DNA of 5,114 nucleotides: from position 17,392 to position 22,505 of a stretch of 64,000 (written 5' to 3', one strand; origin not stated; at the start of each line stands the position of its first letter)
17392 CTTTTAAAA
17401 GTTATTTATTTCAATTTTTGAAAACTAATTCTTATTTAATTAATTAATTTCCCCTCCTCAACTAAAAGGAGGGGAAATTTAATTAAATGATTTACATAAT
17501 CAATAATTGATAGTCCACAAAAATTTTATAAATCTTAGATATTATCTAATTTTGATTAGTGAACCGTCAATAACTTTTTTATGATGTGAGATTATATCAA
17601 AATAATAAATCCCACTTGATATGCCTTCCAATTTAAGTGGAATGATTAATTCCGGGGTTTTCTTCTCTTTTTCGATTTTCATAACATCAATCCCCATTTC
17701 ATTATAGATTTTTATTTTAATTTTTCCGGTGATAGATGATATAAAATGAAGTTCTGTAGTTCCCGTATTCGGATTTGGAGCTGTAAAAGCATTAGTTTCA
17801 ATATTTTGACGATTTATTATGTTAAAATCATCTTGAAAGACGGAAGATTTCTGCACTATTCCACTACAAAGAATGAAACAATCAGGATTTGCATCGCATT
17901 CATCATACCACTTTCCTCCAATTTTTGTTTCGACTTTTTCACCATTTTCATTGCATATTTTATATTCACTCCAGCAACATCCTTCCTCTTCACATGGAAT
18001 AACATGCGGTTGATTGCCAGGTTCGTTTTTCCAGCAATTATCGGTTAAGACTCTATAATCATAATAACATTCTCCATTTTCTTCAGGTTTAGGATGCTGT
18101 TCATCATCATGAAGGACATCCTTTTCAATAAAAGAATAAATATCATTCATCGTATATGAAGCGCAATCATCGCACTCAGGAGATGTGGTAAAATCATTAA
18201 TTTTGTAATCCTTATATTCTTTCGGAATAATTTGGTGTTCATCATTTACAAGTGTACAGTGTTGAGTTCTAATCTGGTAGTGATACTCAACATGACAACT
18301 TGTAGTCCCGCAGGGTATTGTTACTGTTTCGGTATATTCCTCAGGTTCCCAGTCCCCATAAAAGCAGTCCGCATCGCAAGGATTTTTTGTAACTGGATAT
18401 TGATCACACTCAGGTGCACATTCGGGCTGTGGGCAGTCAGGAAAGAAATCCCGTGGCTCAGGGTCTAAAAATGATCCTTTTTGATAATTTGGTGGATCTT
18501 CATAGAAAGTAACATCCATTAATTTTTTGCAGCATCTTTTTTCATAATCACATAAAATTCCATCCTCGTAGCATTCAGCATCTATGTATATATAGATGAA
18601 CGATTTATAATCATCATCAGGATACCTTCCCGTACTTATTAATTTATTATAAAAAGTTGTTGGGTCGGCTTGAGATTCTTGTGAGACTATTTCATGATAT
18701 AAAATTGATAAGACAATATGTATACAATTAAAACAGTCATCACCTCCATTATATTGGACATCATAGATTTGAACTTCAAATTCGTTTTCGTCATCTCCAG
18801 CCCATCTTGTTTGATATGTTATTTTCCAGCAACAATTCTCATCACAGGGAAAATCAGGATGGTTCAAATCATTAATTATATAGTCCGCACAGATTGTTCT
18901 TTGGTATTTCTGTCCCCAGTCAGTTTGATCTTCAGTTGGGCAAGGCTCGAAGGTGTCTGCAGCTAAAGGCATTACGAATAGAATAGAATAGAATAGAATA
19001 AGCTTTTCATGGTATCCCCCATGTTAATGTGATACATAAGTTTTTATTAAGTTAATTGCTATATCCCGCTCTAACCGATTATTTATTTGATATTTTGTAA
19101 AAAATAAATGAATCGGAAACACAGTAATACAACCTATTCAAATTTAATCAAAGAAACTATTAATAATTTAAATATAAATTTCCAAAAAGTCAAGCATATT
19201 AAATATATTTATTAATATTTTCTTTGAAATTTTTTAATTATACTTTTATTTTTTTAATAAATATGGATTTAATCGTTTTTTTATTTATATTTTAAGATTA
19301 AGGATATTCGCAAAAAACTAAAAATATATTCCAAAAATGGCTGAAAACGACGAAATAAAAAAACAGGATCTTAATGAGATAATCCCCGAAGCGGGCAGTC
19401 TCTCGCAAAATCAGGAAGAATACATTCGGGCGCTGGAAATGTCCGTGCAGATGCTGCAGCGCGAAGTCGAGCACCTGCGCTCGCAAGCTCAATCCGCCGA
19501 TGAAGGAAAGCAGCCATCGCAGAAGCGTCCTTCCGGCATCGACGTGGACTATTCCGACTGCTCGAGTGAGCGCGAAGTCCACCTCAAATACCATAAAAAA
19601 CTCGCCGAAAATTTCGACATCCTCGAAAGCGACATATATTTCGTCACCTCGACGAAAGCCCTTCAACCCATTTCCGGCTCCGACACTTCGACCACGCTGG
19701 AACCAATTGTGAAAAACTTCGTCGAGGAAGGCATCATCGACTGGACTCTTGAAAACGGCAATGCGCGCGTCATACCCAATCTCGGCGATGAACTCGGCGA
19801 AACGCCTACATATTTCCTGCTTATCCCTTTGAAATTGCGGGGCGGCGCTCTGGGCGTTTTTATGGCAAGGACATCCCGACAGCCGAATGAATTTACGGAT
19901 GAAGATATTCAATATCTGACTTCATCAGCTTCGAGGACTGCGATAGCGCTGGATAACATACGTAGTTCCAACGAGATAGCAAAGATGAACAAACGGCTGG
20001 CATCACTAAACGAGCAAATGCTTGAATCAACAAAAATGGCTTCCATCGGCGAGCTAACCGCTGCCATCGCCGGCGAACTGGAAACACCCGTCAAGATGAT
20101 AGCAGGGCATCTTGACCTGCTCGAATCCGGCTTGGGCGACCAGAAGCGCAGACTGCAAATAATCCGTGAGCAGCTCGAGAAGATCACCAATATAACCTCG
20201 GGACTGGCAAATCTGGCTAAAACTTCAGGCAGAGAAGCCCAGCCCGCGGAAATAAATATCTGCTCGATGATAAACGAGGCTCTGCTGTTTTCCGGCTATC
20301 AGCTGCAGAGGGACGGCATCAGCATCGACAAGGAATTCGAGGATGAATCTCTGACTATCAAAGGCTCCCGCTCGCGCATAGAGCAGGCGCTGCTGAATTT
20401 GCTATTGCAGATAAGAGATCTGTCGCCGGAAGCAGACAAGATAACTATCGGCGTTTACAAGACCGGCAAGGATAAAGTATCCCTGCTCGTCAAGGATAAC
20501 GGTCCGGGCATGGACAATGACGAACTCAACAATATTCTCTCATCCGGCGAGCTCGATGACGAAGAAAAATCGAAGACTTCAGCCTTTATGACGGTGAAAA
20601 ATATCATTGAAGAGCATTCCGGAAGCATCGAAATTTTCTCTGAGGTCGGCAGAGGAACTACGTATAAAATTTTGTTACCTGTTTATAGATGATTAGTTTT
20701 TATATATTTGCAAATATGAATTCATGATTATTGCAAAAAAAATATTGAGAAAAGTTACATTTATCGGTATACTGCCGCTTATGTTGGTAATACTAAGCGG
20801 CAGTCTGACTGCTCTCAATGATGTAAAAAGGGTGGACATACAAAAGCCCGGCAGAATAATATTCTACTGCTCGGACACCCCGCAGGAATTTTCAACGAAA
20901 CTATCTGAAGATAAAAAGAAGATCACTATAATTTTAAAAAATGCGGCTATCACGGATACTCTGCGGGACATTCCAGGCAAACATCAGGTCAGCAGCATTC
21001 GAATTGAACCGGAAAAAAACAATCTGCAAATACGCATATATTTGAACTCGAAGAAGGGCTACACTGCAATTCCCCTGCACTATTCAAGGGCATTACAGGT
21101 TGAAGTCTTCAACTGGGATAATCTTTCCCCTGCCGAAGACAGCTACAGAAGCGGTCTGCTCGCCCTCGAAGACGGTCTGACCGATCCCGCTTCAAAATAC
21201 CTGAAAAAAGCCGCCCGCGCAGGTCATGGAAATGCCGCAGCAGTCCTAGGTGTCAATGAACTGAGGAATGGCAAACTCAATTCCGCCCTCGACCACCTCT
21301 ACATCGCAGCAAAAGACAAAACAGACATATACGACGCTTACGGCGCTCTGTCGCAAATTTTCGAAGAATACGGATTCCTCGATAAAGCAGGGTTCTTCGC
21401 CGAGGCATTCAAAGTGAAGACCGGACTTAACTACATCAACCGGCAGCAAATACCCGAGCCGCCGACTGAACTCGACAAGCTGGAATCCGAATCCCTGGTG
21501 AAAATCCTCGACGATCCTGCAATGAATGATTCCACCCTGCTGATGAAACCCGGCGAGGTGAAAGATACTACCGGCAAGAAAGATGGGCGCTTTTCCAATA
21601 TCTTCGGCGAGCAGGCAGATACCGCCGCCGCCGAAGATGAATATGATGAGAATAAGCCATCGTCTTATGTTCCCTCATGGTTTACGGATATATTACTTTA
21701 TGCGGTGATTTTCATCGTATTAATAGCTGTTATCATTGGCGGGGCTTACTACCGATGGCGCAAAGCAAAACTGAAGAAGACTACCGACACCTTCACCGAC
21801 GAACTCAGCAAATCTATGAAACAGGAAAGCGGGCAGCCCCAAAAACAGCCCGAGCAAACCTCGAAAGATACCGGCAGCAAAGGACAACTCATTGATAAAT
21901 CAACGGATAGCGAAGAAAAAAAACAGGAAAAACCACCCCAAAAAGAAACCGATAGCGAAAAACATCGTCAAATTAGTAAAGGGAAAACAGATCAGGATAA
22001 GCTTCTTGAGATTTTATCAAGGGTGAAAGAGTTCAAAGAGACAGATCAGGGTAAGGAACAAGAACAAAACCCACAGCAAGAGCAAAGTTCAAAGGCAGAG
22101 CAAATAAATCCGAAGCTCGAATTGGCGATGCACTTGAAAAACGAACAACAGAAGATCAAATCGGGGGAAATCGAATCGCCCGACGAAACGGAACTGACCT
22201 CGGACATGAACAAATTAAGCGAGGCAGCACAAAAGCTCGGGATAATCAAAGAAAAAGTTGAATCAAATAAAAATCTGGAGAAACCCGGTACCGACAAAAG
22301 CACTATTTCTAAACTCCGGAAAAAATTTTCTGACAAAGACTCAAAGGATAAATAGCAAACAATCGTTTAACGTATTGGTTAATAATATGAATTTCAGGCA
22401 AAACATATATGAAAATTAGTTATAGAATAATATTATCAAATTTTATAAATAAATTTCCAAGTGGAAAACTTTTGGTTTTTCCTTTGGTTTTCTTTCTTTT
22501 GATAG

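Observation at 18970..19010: (GAATA)5 tract separates a signal-peptide start from the Cys-rich T9SS cargo ORF: candidate slipped-strand phase switch, OFF in this sequence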

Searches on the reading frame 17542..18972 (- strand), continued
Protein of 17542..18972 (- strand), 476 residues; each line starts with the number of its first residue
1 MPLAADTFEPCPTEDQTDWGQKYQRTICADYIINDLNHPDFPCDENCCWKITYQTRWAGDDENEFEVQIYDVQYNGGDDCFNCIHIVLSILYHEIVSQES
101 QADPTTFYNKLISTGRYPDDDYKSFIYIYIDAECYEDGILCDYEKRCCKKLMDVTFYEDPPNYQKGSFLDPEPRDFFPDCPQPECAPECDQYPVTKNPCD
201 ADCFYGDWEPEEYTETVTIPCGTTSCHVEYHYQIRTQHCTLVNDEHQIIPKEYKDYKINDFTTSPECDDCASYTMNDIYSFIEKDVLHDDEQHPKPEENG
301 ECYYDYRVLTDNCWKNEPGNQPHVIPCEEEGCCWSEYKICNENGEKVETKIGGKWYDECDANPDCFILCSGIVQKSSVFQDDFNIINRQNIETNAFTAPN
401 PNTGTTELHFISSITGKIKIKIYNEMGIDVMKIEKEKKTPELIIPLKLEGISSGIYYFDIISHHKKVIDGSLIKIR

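Call 74: fold_search(model_id=the predicted structure, library=pdb)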
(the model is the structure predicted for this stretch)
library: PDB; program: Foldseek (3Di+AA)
matches with E <= 10: 1483; with E <= 0.001: 4
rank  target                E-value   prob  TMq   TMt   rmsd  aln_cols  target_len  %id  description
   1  3l5h_A                2.3e-04  0.84  0.15  0.12  22.0       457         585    7  Crystal structure of the full ectodomain of human gp130: New insights into the molecular assembly of receptor complexe (released 2010-05-19)
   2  8w90_D                5.5e-04  1.00  0.14  0.33  12.5       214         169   13  crystal structure of CD4-D1D2 with Nb457 (released 2024-09-04)
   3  6mfa                  6.8e-04  0.69  0.14  0.18  22.8       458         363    8  Fragment of human fibronectin containing the 4th-7th type III domains (released 2019-09-18)
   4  3hs0_F                7.2e-04  0.77  0.16  0.12  22.5       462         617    8  Cobra Venom Factor (CVF) in complex with human factor B (released 2009-07-07)
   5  1tdq_A                1.2e-03  0.89  0.16  0.25  21.6       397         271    6  Structural basis for the interactions between tenascins and the C-type lectin domains from lecticans: evidence for a c (released 2004-08-31)
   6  7wg3_K                1.3e-03  0.98  0.18  0.30  14.6       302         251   10  Structural basis of interleukin-17B receptor in complex with a neutralizing antibody D9 for guiding humanization and a (released 2022-11-09)
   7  4gh7_D                1.5e-03  0.91  0.16  0.25  20.1       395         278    8  Crystal structure of Anticalin N7A in complex with oncofetal fibronectin fragment Fn7B8 (released 2012-12-26)
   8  5n9b                  1.6e-03  0.87  0.14  0.25  19.2       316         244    6  Crystal Structure of unliganded human IL-17RA (released 2018-06-13)
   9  8d82_A                1.8e-03  0.69  0.15  0.12  21.1       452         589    8  Cryo-EM structure of human IL-6 signaling complex in detergent: model containing full extracellular domains (released 2023-03-29)
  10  3k4z_A                1.9e-03  0.84  0.14  0.22  21.4       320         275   13  Crystal Structure of the Cellulosomal CBM4 from Clostridium thermocellum Cellulase CbhA (released 2010-07-28)
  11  8glv_DA               2.0e-03  0.92  0.18  0.03  22.8       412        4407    9  96-nm repeat unit of doublet microtubules from Chlamydomonas reinhardtii flagella (released 2023-05-31)
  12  9u61_C                2.0e-03  0.47  0.15  0.11  23.6       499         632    7  CP/MBL pathways C3 convertase C4b2a and C3 complex (released 2026-01-14)
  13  8v2b_B                2.5e-03  0.51  0.14  0.12  20.8       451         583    6  Cryo-EM structure of mouse type II OSM receptor complex: model for full extracellular assembly (released 2024-11-20)
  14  8oe4_D                2.6e-03  0.57  0.14  0.14  27.3       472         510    7  Cryo-EM structure of a pre-dimerized human IL-23 complete extracellular signaling complex. (released 2024-02-07)
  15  8cem_E                2.6e-03  0.44  0.14  0.11  24.3       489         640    8  Structure of bovine native C3, re-refinement (released 2023-04-05)
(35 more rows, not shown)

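Call 78: find_related_loci(query=P0135, collection=genome_contigs, flank=1500)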
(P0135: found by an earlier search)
Query P0135 (479 aa) in genome_contigs; peptide patterns used: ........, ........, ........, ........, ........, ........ (x = any residue, [..] = any of these).
15 stretches matched a pattern; 2 encode a relative of the query (tblastn E <= 1e-3); 1 distinct loci.
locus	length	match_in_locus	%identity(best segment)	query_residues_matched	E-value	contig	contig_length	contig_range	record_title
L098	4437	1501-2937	100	1-479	0e+0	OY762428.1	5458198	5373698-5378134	MAG: Candidatus Kapabacteria bacterium isolate a44c304e-2480-4604-92e3-6035b9b042d9 genome assembly, chromosome: 1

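Call 83: find_related_loci(query=P0010, collection=metagenome_contigs, flank=400)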
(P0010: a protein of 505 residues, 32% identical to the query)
Query P0010 (505 aa) in metagenome_contigs; peptide patterns used: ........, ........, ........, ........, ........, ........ (x = any residue, [..] = any of these).
203 stretches matched a pattern; 2 encode a relative of the query (tblastn E <= 1e-3); 2 distinct loci.
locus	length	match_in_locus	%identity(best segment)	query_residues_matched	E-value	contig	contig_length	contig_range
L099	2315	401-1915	100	1-505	0e+0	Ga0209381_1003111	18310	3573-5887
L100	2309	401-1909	59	1-504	0e+0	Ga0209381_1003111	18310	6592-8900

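Call 91: find_related_loci(query=P0034, collection=genome_contigs, flank=600)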
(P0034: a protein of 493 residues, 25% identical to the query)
Query P0034 (493 aa) in genome_contigs; peptide patterns used: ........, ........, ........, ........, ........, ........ (x = any residue, [..] = any of these).
90 stretches matched a pattern, but none encodes a relative of the query by tblastn (E <= 1e-3).

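Call 92: list_cluster_members(proteins=[P0046, P0052, P0003, P0006, P0009, P0011, P0012, P0013, P0018, P0021])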
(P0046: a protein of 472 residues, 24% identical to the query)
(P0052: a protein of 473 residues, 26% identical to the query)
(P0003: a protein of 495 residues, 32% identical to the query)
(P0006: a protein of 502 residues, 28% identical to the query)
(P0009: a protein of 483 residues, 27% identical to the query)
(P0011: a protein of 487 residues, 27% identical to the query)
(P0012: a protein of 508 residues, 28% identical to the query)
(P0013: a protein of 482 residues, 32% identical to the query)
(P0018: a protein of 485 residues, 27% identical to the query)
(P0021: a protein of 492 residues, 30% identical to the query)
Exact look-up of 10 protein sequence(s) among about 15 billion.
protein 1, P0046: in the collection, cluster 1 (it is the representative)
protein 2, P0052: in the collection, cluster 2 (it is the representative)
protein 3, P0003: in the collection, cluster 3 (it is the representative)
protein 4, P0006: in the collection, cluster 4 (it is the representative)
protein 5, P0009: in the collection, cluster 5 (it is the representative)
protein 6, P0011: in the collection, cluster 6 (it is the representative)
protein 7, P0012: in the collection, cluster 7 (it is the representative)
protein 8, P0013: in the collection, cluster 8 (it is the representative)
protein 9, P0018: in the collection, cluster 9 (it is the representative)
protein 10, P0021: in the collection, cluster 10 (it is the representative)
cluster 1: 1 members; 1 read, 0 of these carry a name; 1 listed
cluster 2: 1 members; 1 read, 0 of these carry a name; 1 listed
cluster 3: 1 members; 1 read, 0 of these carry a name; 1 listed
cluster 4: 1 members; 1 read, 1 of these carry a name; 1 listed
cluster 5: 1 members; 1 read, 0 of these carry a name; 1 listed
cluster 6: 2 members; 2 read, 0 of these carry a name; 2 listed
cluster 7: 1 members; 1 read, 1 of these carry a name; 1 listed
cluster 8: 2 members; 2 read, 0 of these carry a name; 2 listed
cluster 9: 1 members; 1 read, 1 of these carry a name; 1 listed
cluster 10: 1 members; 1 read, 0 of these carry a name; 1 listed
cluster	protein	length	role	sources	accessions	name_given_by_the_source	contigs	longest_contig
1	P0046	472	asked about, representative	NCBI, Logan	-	-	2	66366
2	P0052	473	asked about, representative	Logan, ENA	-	-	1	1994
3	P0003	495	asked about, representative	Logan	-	-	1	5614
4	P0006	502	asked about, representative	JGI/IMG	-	hypothetical protein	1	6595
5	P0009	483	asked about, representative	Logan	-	-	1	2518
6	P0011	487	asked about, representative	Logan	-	-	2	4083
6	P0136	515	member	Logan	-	-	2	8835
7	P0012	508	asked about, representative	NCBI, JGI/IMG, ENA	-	hypothetical protein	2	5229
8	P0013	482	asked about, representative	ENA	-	-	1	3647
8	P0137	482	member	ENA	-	-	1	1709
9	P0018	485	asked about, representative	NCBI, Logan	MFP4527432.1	MAG: T9SS type A sorting domain-containing protein [Candidatus Kapaibacterium sp.]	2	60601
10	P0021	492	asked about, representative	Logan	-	-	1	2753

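Call 95: find_homologous_proteins(query=P0034, max_evalue=1e-20)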
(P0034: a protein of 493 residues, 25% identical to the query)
Query P0034 (493 aa): 1 proteins with E <= 1e-20 among 2480 candidates.
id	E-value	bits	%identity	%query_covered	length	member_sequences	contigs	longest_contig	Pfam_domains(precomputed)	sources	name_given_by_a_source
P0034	0.0e+0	1193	100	100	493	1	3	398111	PF18962.8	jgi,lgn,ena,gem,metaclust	metaclust:\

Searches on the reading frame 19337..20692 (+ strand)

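Call 9: search_protein_families(library=pfam, proteins=[window:19337-20692:+], max_evalue=0.01)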
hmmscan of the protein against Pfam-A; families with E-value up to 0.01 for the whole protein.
window:19337-20692:+ (451 aa): 6 families
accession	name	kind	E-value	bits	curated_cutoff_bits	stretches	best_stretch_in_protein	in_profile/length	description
PF02518.31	HATPase_c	-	7.1e-14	52.6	26.4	1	345-449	3-109/111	Histidine kinase-, DNA gyrase B-, and HSP90-like ATPase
PF13492.12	GAF_3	-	2.3e-07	31.7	27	1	106-207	31-129/129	GAF domain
PF13185.12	GAF_2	-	9e-06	26.4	28.6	1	128-206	52-136/136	GAF domain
PF00512.31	HisKA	-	3.1e-05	24.4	26.9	1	238-295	3-62/66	His Kinase A (phospho-acceptor) domain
PF01590.32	GAF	-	0.00012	23.1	22.4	1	127-205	51-133/133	GAF domain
PF13589.12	HATPase_c_3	-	0.00058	20.3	25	1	365-411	18-64/137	Histidine kinase-, DNA gyrase B-, and HSP90-like ATPase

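Call 10: search_protein_families(library=ncbifam, proteins=[window:19337-20692:+], max_evalue=0.01)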
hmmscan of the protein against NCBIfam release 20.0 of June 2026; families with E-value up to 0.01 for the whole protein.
window:19337-20692:+ (451 aa): 64 families (the best 25 are shown)
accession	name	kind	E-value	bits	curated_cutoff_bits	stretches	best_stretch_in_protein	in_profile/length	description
NF008468.0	PRK11360.1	equivalog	1.8e-27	96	646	1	223-449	382-608/616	two-component system sensor histidine kinase AtoS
NF007688.0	PRK10364.1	equivalog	3.5e-22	78.8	479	1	216-449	219-451/460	two-component system sensor histidine kinase ZraS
TIGR02966.1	phoR_proteo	equivalog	5.1e-21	75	334.2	1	241-446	118-332/333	phosphate regulon sensor histidine kinase PhoR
NF046044.1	PnpS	equivalog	5e-20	71.9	400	1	240-448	173-390/390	two-component system histidine kinase PnpS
NF047874.1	MASE3_PAS_HK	subfamily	1.5e-17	63.6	560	1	199-449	366-625/655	MASE3 domain-containing sensor histidine kinase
NF008312.0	PRK11100.1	equivalog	2.1e-17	63.2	356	1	193-448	216-473/477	two-component system sensor histidine kinase CreC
NF006800.0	PRK09303.1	equivalog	9.7e-17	61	342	1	195-451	115-379/383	histidine kinase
NF053867.1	SprKinKinDBac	equivalog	1.3e-16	60.2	775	1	218-449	267-497/500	sporulation kinase KinD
TIGR02916.1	PEP_his_kin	equivalog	3.9e-15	55.5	300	1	133-448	383-679/679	XrtA/PEP-CTERM system histidine kinase PrsK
NF010076.0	PRK13557.1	subfamily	6.3e-15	54.6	631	1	225-449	151-394/540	histidine kinase famiy protein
NF033092.0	HK_WalK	equivalog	4.9e-14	51.8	725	1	240-449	375-594/594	cell wall metabolism sensor histidine kinase WalK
NF038348.1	T2SS_HK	subfamily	3e-13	49.1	450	2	332-449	457-573/574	histidine kinase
NF012226.0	AdeS_HK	equivalog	1.9e-12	47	500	1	175-448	79-352/353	two-component sensor histidine kinase AdeS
NF052574.1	HisKinEspCMyxo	equivalog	3.1e-12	45.5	1200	1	224-449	404-637/785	serine histidine kinase EspC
NF010411.0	PRK13837.1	equivalog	3.3e-12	45.2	647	1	187-449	400-675/828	two-component system VirA-like sensor kinase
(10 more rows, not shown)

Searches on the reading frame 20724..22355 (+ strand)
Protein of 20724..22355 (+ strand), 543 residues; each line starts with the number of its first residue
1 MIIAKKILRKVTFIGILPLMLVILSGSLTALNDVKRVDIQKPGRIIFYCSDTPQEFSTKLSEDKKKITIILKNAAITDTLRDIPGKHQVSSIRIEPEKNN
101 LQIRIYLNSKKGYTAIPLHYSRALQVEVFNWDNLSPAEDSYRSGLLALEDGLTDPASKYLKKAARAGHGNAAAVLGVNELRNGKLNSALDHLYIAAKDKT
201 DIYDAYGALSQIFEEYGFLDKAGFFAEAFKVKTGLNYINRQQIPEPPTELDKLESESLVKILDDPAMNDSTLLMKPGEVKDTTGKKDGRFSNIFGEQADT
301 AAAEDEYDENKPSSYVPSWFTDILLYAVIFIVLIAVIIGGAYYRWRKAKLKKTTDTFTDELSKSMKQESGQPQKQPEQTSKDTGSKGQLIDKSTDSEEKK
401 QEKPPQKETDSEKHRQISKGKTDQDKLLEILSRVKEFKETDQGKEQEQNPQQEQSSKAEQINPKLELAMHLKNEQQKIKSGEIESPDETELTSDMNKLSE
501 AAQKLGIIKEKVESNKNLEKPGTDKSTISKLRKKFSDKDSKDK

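Call 9: search_protein_families(library=pfam, proteins=[window:20724-22355:+], max_evalue=0.01)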
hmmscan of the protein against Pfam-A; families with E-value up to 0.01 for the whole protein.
window:20724-22355:+ (543 aa): 1 family
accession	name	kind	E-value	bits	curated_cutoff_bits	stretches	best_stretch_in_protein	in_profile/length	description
PF17870.6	Insulin_TMD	-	0.0023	18.4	33.4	1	314-347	8-41/47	Insulin receptor trans-membrane segment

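Call 10: search_protein_families(library=ncbifam, proteins=[window:20724-22355:+], max_evalue=0.01)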
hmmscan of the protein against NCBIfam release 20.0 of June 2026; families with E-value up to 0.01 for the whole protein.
window:20724-22355:+ (543 aa): 2 families
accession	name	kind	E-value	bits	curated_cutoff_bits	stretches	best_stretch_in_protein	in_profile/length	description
NF047418.1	teichoic_AuxB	equivalog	0.00044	19.3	300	1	324-534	128-336/345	lipoteichoic acid stability factor AuxB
TIGR02521.1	type_IV_pilW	equivalog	0.0057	16.2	154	0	161-229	23-92/234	type IV pilus biogenesis/stability protein PilW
